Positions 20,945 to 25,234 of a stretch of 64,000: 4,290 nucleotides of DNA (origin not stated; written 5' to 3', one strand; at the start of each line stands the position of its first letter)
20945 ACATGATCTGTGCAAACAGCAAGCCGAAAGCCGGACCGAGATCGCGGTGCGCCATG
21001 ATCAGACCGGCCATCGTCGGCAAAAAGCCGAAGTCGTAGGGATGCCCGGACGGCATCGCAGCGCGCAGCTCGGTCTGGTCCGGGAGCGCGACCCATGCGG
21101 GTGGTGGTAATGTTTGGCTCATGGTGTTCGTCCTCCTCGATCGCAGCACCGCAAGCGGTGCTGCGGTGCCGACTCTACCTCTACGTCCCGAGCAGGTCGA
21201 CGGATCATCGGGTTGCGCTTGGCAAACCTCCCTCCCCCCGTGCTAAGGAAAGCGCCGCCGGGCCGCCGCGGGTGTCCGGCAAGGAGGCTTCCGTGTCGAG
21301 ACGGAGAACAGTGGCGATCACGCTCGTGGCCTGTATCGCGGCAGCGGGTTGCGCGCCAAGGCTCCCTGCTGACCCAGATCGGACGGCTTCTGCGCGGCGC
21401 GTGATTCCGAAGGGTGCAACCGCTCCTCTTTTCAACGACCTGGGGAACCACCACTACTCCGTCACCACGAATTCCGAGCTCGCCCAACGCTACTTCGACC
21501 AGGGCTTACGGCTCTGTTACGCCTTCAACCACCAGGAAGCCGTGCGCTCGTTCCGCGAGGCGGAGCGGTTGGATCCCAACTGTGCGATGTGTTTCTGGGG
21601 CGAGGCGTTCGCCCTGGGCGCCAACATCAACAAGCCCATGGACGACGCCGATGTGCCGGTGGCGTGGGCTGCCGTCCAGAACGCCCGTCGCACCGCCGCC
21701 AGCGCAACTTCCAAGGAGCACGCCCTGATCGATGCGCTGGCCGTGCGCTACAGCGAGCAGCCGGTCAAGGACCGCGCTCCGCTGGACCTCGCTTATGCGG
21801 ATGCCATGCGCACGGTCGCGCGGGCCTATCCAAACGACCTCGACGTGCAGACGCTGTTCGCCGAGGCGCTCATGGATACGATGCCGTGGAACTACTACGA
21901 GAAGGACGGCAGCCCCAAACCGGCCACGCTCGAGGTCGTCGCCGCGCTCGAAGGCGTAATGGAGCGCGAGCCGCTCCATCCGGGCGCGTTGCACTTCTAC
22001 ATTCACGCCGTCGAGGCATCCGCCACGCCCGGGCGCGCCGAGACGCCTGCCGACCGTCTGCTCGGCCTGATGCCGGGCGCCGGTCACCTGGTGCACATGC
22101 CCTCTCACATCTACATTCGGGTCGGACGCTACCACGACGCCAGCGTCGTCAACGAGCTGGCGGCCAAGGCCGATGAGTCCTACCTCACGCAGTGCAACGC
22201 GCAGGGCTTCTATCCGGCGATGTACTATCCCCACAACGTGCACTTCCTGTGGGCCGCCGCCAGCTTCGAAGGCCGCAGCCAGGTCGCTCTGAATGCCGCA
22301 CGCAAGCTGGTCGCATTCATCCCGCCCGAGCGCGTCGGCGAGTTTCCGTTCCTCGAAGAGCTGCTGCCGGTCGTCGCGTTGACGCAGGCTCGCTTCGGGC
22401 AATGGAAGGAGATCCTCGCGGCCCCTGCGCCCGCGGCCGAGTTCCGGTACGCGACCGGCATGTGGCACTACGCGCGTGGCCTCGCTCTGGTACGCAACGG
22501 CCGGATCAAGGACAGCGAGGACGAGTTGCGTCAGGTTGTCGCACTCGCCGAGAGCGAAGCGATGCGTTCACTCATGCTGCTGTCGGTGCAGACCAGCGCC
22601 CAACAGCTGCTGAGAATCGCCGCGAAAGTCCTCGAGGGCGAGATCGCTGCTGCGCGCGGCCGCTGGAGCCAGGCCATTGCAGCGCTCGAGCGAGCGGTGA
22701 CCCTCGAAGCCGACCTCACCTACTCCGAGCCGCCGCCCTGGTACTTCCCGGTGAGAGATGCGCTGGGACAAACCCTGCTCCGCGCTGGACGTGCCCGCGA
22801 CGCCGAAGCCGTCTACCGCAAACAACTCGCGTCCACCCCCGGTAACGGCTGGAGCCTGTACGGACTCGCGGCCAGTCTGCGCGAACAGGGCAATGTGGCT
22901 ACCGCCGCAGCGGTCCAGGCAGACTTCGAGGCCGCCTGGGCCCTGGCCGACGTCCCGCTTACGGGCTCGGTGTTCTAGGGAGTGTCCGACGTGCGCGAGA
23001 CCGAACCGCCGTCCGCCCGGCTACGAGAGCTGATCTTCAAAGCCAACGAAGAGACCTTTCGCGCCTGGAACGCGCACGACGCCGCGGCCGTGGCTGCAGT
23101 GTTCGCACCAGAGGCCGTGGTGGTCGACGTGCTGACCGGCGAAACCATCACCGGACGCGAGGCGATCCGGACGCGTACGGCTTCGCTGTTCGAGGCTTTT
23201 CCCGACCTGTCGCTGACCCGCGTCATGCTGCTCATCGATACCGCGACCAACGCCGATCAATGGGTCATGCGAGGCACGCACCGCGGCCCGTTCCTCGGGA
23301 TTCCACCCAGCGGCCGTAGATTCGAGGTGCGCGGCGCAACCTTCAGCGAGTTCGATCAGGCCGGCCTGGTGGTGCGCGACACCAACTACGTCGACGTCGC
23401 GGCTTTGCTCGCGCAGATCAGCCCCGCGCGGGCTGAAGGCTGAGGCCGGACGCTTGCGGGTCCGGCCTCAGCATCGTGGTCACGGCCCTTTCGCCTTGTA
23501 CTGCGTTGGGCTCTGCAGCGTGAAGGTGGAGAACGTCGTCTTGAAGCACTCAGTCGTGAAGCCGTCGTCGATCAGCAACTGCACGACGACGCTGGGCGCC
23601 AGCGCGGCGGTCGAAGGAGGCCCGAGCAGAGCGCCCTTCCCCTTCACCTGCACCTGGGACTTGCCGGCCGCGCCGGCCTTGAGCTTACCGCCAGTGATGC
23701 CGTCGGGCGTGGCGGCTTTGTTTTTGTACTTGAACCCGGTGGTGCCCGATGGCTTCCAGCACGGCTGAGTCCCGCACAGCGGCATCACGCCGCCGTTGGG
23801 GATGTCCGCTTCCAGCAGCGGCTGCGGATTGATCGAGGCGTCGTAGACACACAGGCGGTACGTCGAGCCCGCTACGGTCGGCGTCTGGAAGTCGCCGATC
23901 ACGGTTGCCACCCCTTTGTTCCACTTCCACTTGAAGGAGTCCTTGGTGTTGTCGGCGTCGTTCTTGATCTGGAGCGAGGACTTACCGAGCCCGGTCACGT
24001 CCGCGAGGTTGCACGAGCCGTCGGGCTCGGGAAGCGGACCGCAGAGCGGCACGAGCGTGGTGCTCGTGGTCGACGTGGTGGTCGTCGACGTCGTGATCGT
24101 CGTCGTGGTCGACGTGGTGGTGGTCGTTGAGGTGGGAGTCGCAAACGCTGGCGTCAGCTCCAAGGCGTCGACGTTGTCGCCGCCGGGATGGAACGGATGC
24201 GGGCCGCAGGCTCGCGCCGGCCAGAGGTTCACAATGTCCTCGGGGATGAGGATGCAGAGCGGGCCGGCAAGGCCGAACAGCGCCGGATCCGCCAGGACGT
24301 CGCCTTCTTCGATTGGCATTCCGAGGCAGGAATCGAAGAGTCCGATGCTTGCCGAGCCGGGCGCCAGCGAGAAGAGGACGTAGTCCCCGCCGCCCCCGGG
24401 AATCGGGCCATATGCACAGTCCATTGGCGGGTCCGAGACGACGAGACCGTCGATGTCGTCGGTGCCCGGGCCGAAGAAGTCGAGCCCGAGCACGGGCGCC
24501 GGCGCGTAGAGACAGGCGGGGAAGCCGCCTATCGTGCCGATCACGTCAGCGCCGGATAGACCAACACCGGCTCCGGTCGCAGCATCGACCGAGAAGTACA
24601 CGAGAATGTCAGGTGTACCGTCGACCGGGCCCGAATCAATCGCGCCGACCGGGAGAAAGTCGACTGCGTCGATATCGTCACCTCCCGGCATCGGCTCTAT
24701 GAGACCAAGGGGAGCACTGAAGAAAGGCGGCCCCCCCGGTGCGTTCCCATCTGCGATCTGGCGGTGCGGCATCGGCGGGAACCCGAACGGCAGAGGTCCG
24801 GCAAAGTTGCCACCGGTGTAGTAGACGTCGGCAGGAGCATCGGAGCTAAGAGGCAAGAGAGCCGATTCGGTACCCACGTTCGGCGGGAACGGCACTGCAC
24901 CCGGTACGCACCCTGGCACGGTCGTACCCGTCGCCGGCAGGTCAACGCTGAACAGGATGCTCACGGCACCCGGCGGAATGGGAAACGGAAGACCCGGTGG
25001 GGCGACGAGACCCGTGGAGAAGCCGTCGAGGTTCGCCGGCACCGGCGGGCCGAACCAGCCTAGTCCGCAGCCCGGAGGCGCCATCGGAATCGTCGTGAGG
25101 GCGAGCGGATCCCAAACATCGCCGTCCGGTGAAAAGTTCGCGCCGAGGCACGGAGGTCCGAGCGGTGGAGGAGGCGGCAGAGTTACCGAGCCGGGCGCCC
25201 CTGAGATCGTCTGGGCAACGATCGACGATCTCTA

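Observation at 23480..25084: Unassigned Cys-containing C-terminal domain shared between a Thr-linker protein and a short stand-alone ORF 12 kb away (35725..36024)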

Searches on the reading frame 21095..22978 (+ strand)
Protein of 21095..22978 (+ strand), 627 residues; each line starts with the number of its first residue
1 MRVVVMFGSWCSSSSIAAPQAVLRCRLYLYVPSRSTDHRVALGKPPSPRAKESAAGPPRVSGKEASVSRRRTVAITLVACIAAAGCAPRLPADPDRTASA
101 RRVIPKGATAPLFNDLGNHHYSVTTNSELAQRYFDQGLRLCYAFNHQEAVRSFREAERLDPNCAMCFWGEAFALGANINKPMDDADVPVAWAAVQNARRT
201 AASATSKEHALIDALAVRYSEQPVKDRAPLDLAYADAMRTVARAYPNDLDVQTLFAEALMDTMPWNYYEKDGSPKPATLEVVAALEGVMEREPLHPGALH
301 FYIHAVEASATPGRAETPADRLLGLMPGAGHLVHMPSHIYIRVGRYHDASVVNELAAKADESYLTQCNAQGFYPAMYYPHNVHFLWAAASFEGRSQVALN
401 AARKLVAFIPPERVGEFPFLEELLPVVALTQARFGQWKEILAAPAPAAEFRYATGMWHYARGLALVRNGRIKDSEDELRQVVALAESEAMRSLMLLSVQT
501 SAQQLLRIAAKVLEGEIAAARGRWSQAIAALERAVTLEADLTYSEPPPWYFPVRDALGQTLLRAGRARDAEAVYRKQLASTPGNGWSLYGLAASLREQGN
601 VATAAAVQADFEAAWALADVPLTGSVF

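Call 26: search_protein_families(library=pfam, proteins=[window:21095-22978:+], max_evalue=0.001)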
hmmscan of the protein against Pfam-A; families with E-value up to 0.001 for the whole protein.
window:21095-22978:+ (627 aa): 10 families
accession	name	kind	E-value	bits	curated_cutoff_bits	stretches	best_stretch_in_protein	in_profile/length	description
PF07719.23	TPR_2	-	6.2e-12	45.1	27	0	131-163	2-34/34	Tetratricopeptide repeat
PF13181.12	TPR_8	-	1.1e-06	28.7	25.7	0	145-163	16-34/34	Tetratricopeptide repeat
PF13424.12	TPR_12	-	1.8e-06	28.5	30.1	0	514-576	9-70/77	Tetratricopeptide repeat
PF13428.12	TPR_14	-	4.6e-06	27.2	23.5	0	554-592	4-42/44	Tetratricopeptide repeat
PF13432.12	TPR_16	-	2.4e-05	25.1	32.7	0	556-612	2-58/65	Tetratricopeptide repeat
PF00515.34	TPR_1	-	0.00012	22.2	27.8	0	515-538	8-31/34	Tetratricopeptide repeat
PF13414.12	TPR_11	-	0.00015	21.8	26.8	0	515-540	1-26/42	TPR repeat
PF14559.12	TPR_19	-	0.00017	22.2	25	0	561-606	1-46/68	Tetratricopeptide repeat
PF13176.12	TPR_7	-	0.00018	21.8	27.9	0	555-582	3-30/36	Tetratricopeptide repeat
PF07721.20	TPR_4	-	0.00081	20.2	27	0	556-575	6-25/26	Tetratricopeptide repeat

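Call 57: find_encoding_contigs(protein=window:21095-22978:+, flank=6000, max_places=5)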
Protein window:21095-22978:+ (627 aa): no gene with exactly this product is on record in the collection.

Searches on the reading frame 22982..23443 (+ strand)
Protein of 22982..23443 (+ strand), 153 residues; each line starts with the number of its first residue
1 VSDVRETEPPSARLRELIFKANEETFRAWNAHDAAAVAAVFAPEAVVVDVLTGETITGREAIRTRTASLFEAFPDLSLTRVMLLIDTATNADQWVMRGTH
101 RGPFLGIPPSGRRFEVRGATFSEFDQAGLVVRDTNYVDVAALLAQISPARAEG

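Call 26: search_protein_families(library=pfam, proteins=[window:22982-23443:+], max_evalue=0.001)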
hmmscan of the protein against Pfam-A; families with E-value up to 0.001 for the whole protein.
window:22982-23443:+ (153 aa): 5 families
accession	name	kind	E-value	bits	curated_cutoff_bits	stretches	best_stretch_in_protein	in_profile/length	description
PF07366.18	SnoaL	-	7.9e-23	81.1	28.4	1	27-146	9-126/126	SnoaL-like polyketide cyclase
PF12680.13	SnoaL_2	-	5.8e-18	65.8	27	1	23-132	2-101/102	SnoaL-like domain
PF14534.12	DUF4440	-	2.2e-05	25.3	25.2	1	20-81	3-62/107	Domain of unknown function (DUF4440)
PF13577.12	SnoaL_4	-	2.2e-05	24.9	24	1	24-103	15-92/126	SnoaL-like domain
PF13474.12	SnoaL_3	-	0.00018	22.3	22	1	20-78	3-61/121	SnoaL-like domain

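Call 45: find_encoding_contigs(protein=window:22982-23443:+, flank=5000, max_places=5)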
Protein window:22982-23443:+ (153 aa): no gene with exactly this product is on record in the collection.

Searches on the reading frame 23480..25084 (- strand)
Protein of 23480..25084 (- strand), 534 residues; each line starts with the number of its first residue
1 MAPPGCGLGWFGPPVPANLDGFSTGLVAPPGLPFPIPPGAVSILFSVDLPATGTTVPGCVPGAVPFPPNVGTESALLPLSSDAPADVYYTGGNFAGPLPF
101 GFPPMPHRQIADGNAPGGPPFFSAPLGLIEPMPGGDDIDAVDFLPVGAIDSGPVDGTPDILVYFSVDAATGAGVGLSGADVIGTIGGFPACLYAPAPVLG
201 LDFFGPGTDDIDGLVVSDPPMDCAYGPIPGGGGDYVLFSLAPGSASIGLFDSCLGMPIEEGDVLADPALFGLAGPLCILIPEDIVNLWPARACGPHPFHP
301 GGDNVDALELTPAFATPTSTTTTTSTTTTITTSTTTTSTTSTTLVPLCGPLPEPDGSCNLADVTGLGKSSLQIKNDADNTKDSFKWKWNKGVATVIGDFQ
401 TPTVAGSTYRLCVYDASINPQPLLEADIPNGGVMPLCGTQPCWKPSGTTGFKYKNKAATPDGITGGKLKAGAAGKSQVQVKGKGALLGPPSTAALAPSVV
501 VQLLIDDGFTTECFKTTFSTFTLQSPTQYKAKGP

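Call 4: search_protein_families(library=pfam, proteins=[window:23480-25084:-], max_evalue=1)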
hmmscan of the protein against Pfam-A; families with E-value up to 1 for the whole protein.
window:23480-25084:- (534 aa): 0 families

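Call 5: search_protein_families(library=ncbifam, proteins=[window:23480-25084:-], max_evalue=1)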
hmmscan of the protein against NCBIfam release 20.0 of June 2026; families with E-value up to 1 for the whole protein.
window:23480-25084:- (534 aa): 0 families

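Call 43: list_cluster_members(proteins=[P0174, window:23480-25081:-, P0018, P0011, P0021])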
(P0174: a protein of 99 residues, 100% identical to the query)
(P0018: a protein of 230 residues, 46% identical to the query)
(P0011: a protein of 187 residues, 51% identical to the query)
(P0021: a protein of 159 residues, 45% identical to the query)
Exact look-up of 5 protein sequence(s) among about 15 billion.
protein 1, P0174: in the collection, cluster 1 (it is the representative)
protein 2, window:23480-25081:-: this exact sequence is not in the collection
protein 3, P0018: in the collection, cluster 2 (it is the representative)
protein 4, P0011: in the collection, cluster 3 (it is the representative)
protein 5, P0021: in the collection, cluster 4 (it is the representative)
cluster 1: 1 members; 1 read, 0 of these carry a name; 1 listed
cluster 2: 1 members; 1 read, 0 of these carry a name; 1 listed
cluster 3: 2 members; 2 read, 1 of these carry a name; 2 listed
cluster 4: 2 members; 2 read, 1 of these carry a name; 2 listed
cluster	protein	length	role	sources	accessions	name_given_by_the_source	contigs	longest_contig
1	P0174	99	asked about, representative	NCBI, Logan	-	-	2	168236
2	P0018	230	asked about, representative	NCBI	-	-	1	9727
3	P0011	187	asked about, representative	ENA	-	-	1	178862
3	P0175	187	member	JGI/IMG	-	hypothetical protein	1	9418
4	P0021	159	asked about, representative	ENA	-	-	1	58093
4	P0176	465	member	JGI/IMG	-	cysteine-rich repeat protein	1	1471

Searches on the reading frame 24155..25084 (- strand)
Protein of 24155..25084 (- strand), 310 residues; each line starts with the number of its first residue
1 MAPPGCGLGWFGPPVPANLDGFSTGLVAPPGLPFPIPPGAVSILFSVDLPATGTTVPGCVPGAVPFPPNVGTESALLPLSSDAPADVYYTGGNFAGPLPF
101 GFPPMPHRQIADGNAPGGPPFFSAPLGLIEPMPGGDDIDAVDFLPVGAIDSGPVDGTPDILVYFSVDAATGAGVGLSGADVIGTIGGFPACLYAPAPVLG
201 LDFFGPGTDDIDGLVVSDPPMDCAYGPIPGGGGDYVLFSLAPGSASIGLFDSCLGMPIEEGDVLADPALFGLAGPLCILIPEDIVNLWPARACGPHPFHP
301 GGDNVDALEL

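Call 53: find_homologous_proteins(query=window:24155-25084:-)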
Query window:24155-25084:- (310 aa): 17 proteins with E <= 0.001 among 7645 candidates.
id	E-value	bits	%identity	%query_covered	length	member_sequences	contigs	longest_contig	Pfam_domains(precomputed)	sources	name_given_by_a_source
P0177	1.2e-65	241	69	58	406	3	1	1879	-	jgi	jgi:hypothetical protein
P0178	6.8e-32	129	41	94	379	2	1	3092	-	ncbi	-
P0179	1.1e-15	76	36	87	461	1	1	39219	PF00404.25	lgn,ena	-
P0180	1.2e-12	66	38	95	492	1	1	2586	-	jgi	jgi:hypothetical protein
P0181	1.2e-12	66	36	96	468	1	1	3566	-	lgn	-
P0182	5.5e-12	64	39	48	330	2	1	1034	-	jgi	jgi:hypothetical protein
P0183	6.8e-11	60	35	96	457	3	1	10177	-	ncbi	-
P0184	2.9e-9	55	39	86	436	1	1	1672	-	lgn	-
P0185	2.9e-9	55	36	74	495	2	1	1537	-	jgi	jgi:hypothetical protein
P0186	9.1e-9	53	38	82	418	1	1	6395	-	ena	-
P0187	6.9e-8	50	36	59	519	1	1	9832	-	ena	-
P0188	9.6e-8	50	37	77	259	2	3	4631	-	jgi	jgi:hypothetical protein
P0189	1.4e-7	49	41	60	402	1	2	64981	PF07589.17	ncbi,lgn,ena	-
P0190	3.8e-7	48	34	96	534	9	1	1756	-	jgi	jgi:hypothetical protein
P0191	7.9e-6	44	40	58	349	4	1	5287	-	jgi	jgi:hypothetical protein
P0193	2.5e-4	39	37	67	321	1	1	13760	-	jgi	-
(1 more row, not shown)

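Call 61: search_protein_families(library=ncbifam, proteins=[P0179, P0180, P0181, P0183, P0186, P0187, P0189, P0190, P0193, P0178], max_evalue=0.01)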
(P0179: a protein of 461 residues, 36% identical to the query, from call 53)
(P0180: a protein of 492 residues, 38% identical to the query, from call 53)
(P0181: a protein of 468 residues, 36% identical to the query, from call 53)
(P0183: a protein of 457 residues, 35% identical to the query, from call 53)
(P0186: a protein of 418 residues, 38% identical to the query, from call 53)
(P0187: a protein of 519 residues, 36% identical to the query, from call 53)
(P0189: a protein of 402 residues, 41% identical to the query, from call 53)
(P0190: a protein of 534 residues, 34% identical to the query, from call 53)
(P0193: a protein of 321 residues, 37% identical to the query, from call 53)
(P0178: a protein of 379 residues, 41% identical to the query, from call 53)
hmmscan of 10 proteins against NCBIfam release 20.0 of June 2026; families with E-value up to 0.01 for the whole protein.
P0179 (461 aa): 0 families

P0180 (492 aa): 0 families

P0181 (468 aa): 0 families

P0183 (457 aa): 0 families

P0186 (418 aa): 0 families

P0187 (519 aa): 0 families

P0189 (402 aa): 2 families
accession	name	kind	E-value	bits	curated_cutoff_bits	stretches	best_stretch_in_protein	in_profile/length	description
TIGR02595.1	PEP_CTERM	domain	0.00016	22.3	16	1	375-401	1-24/24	PEP-CTERM sorting domain-containing protein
NF038129.1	PEP_NF038129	equivalog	0.003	17.4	65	1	354-394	150-190/194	NF038129 family PEP-CTERM protein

P0190 (534 aa): 0 families

P0193 (321 aa): 0 families

P0178 (379 aa): 0 families

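Call 62: search_protein_families(library=pfam, proteins=[P0179, P0180, P0181, P0183, P0186, P0187, P0189, P0190, P0193, P0178], max_evalue=0.01)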
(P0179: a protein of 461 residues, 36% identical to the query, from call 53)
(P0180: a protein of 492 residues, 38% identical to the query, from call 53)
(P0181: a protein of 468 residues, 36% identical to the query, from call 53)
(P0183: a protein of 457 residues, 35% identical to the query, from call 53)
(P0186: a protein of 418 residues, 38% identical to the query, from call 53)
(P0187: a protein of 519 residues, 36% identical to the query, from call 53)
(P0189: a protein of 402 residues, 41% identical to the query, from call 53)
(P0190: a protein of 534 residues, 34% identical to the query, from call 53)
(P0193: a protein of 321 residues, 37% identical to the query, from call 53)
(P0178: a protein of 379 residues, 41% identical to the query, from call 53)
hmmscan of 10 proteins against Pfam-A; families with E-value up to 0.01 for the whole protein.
P0179 (461 aa): 2 families
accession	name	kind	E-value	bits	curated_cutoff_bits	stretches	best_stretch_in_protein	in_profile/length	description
PF00404.24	Dockerin_1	-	3.6e-07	30.7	22.9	1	406-453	2-52/57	Dockerin type I domain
PF00036.39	EF-hand_1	-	0.003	17.4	25.4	0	437-455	9-27/29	EF hand domain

P0180 (492 aa): 1 family
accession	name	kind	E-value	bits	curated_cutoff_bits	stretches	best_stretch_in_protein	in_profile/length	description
PF00404.24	Dockerin_1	-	0.0034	18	22.9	1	433-480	1-49/57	Dockerin type I domain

P0181 (468 aa): 0 families

P0183 (457 aa): 0 families

P0186 (418 aa): 0 families

P0187 (519 aa): 0 families

P0189 (402 aa): 1 family
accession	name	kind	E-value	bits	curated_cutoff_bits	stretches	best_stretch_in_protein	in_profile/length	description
PF07589.16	PEP-CTERM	-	3.1e-06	27.5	20.7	1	375-400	2-24/24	PEP-CTERM motif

P0190 (534 aa): 0 families

P0193 (321 aa): 1 family
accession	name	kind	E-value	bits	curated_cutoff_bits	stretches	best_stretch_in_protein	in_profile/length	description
PF07589.16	PEP-CTERM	-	0.0018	18.8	20.7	1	294-317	2-24/24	PEP-CTERM motif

P0178 (379 aa): 0 families
